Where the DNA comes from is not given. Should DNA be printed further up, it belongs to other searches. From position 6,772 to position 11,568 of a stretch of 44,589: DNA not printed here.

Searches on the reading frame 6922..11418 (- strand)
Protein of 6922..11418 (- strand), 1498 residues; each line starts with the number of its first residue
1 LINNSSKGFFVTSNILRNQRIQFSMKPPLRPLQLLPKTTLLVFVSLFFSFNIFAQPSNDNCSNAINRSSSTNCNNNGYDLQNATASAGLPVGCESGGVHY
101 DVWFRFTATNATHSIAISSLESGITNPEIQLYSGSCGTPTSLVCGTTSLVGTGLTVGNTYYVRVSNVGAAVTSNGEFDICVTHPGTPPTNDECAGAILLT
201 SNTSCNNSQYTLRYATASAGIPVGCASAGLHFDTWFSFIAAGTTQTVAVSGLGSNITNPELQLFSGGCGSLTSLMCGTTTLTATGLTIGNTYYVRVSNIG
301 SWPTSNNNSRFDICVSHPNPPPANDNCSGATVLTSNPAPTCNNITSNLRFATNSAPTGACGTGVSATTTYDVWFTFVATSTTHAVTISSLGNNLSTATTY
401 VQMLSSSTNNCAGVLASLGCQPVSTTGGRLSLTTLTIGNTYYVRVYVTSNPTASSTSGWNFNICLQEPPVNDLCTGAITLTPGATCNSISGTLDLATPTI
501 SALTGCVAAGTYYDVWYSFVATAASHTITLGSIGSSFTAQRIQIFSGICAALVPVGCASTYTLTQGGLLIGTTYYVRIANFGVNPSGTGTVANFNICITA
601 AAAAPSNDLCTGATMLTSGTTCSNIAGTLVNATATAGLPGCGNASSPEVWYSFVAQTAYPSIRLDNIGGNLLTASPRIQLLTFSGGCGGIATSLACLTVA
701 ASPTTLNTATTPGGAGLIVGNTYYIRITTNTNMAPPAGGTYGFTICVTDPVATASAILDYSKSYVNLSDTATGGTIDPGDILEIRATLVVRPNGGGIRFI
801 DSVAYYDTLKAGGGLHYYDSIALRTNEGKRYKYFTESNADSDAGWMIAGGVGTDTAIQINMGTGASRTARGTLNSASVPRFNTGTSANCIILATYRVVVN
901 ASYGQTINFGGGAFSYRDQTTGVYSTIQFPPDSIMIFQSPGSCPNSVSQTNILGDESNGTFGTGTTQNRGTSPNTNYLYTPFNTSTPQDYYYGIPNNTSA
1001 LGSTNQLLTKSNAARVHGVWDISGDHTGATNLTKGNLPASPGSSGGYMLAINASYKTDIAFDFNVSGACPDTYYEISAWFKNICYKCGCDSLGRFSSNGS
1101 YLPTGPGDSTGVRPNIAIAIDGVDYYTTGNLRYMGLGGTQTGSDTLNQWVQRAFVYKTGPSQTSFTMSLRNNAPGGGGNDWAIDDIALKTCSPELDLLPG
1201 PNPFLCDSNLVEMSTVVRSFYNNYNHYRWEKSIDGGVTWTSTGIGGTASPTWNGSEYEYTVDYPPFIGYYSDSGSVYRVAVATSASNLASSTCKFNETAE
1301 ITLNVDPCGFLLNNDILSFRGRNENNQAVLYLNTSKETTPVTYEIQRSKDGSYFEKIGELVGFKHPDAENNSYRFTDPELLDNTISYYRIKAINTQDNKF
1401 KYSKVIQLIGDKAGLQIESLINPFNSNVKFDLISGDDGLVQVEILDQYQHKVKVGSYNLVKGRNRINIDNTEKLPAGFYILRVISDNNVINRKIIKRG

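Call 76: search_protein_families(library=pfam, proteins=[window:6922-11418:-], max_evalue=0.001)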
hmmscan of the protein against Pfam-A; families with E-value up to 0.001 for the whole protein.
window:6922-11418:- (1498 aa): 1 family
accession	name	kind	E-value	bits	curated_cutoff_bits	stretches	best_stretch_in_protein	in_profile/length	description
PF23759.1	GBD_T9SS_assoc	-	2.1e-38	131.6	27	4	57-178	1-115/116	Galactose binding domain-like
